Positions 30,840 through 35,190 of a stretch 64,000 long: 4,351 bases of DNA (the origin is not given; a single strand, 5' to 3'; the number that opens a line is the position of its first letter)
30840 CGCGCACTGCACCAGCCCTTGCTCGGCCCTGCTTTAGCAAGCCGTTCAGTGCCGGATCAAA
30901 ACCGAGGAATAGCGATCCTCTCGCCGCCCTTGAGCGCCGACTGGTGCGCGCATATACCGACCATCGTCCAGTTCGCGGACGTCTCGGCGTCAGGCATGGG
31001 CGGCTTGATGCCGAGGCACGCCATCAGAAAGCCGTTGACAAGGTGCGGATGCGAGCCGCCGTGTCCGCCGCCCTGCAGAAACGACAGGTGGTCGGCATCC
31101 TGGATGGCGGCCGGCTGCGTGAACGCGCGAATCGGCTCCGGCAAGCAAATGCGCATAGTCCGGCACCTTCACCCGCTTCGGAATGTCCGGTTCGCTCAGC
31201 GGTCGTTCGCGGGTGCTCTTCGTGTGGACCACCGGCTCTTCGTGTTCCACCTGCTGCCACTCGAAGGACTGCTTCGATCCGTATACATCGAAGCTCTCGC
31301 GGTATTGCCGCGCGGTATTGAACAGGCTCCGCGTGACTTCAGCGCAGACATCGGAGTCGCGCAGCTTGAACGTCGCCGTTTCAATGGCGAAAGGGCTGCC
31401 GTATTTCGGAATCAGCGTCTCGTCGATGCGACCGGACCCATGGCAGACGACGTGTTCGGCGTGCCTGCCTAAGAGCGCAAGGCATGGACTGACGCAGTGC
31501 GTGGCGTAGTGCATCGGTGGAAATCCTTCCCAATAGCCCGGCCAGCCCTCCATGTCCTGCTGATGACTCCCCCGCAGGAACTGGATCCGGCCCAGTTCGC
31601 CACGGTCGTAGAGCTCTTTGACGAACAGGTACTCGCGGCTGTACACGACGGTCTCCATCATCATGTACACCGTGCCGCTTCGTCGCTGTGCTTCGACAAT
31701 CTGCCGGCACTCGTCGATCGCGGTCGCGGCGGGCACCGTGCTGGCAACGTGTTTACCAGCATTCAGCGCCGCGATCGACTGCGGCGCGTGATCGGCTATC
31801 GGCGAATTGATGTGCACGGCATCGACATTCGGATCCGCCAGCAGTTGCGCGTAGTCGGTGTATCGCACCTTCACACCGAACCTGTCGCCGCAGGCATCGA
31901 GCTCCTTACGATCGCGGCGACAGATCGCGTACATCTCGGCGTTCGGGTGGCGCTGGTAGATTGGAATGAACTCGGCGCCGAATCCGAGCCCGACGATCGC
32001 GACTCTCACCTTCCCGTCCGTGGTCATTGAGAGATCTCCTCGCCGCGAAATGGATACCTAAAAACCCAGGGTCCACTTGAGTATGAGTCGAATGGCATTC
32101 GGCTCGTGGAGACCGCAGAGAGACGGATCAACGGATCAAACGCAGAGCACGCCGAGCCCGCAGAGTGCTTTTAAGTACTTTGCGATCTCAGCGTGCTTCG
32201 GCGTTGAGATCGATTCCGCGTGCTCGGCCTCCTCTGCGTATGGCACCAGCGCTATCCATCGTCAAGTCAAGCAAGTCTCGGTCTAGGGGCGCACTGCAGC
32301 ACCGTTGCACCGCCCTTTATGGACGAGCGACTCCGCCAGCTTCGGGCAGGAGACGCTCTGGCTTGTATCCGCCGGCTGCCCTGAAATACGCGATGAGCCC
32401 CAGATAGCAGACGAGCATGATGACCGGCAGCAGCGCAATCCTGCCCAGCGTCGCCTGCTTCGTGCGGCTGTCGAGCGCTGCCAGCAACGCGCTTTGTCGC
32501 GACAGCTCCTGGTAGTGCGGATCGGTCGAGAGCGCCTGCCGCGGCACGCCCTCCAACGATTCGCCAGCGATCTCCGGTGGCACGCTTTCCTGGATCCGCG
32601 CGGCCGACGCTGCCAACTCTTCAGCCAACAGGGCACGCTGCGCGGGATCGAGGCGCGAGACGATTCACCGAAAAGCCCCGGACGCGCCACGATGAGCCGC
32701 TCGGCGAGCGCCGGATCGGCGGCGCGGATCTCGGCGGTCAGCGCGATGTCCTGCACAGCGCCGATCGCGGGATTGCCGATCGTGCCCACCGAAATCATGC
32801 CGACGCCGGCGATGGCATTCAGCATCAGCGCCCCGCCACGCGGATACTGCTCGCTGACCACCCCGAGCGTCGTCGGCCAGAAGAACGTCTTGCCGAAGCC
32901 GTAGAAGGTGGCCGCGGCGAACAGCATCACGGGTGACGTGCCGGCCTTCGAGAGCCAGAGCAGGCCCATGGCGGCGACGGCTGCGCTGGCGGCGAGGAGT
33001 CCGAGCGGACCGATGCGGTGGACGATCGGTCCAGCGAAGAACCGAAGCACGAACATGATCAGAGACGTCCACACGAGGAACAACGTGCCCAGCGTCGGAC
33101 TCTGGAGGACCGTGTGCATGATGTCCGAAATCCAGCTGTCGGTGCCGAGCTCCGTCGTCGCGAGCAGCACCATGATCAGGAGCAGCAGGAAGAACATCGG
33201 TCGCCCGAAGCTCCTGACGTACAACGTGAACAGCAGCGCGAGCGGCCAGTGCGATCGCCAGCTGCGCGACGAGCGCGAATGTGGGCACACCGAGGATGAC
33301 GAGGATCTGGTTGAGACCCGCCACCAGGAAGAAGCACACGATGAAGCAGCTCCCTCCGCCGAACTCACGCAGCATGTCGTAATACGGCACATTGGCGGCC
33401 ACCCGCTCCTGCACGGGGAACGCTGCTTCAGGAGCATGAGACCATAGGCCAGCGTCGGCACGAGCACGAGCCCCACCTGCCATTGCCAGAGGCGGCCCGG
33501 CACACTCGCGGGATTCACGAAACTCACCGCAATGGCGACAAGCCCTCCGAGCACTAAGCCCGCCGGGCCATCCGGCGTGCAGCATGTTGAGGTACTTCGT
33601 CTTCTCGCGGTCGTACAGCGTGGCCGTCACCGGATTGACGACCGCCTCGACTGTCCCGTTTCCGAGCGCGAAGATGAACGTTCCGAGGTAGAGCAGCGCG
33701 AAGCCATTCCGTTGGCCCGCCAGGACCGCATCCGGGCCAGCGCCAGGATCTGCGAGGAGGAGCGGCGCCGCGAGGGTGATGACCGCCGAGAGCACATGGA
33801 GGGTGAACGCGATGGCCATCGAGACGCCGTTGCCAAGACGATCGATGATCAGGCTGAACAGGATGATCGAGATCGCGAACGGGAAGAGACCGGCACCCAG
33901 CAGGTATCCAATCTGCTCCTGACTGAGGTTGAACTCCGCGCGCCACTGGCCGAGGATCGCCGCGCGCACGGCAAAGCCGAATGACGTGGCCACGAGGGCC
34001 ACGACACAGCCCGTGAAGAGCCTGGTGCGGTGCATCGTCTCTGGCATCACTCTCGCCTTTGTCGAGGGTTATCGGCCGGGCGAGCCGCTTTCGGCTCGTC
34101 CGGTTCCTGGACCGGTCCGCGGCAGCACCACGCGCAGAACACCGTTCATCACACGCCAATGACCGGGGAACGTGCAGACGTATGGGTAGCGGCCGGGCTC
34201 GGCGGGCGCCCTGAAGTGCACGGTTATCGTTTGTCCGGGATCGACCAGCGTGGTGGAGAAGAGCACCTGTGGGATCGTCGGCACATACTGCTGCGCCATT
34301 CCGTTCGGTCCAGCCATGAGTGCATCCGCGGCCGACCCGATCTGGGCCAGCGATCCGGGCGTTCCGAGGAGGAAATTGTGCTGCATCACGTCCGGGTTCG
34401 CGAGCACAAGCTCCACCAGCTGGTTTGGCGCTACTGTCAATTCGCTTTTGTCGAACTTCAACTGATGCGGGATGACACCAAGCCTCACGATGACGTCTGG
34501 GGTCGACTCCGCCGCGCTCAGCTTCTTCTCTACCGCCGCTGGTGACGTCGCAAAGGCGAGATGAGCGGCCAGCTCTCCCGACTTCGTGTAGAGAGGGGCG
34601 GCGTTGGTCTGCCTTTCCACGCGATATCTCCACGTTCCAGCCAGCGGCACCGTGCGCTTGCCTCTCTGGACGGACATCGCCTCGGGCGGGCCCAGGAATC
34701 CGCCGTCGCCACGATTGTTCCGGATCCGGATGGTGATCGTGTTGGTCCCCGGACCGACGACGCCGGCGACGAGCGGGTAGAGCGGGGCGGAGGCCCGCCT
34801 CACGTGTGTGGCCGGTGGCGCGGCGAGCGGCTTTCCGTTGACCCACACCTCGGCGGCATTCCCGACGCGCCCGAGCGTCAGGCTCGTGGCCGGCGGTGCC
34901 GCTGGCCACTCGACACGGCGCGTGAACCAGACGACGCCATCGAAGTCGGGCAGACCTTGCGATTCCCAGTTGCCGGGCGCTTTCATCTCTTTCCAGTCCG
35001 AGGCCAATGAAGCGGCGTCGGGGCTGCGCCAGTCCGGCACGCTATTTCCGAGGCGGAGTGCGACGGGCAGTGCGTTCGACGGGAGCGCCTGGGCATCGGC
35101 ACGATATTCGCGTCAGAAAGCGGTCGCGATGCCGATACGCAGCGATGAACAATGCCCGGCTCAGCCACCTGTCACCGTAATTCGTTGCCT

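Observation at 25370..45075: A 16-bp palindrome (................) recurs four times at control positions, suggesting a LacI-type regulon over 20 kb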

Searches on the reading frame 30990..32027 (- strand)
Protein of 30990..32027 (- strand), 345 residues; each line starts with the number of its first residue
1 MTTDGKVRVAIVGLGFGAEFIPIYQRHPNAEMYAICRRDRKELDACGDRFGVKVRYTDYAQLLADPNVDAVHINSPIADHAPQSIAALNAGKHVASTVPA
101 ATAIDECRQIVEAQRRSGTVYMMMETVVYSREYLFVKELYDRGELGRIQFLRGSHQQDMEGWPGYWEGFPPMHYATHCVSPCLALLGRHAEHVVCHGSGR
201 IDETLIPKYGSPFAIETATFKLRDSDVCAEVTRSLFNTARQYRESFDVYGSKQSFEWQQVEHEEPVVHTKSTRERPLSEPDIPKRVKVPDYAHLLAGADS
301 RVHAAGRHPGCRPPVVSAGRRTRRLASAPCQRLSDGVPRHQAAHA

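Call 13: search_protein_families(library=pfam, proteins=[window:30990-32027:-])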
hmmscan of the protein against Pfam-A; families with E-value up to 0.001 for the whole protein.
window:30990-32027:- (345 aa): 2 families
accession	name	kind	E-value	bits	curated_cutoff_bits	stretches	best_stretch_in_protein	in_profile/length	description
PF01408.29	GFO_IDH_MocA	-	7.7e-20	72.2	24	1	7-123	1-118/120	Oxidoreductase family, NAD-binding Rossmann fold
PF22725.1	GFO_IDH_MocA_C3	-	1.2e-06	29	27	1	134-255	2-123/124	GFO/IDH/MocA C-terminal domain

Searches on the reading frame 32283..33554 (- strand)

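Call 13: search_protein_families(library=pfam, proteins=[window:32283-33554:-])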
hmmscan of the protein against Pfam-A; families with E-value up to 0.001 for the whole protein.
window:32283-33554:- (423 aa): 1 family
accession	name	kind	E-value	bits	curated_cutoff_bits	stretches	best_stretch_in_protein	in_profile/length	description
PF07690.21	MFS_1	-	1.7e-05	24.4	33.4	1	14-254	149-343/347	Major Facilitator Superfamily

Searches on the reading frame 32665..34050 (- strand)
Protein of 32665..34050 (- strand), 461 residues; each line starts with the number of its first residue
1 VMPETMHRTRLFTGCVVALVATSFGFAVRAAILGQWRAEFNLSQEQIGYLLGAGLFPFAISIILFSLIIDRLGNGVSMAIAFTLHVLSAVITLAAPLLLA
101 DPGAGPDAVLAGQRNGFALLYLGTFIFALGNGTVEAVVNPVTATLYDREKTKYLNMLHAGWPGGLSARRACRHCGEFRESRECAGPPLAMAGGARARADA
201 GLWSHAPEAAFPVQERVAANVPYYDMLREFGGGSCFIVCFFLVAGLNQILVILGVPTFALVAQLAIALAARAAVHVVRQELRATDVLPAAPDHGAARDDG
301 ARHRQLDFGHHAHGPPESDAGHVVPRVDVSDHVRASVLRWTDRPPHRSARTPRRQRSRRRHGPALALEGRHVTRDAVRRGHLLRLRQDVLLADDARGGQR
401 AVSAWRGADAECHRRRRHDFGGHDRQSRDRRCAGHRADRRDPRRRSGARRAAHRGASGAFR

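Call 13: search_protein_families(library=pfam, proteins=[window:32665-34050:-])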
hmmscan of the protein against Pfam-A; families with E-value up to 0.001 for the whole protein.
window:32665-34050:- (461 aa): 1 family
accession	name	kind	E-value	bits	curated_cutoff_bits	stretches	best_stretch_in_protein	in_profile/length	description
PF07690.21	MFS_1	-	7.1e-06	25.6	33.4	1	18-164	4-133/347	Major Facilitator Superfamily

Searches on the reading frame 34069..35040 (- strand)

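Call 13: search_protein_families(library=pfam, proteins=[window:34069-35040:-])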
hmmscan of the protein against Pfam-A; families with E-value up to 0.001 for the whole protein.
window:34069-35040:- (323 aa): 2 families
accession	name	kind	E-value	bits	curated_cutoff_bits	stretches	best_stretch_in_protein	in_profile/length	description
PF00127.26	Copper-bind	-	2.4e-08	34.7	21.2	1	187-304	5-98/99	Copper binding proteins, plastocyanin/azurin family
PF07731.20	Cu-oxidase_2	-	0.00047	20.4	20.4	0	193-306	27-132/137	Multicopper oxidase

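Call 63: search_protein_families(library=pfam, proteins=[window:34069-35040:-], max_evalue=0.01)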
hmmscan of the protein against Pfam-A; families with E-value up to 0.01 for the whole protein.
window:34069-35040:- (323 aa): 3 families
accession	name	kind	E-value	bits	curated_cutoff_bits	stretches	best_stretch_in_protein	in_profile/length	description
PF00127.26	Copper-bind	-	2.4e-08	34.7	21.2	1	187-304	5-98/99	Copper binding proteins, plastocyanin/azurin family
PF07731.20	Cu-oxidase_2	-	0.00047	20.4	20.4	1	193-306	27-132/137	Multicopper oxidase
PF13473.12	Cupredoxin_1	-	0.0033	17.9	27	0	264-293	68-96/104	Cupredoxin-like domain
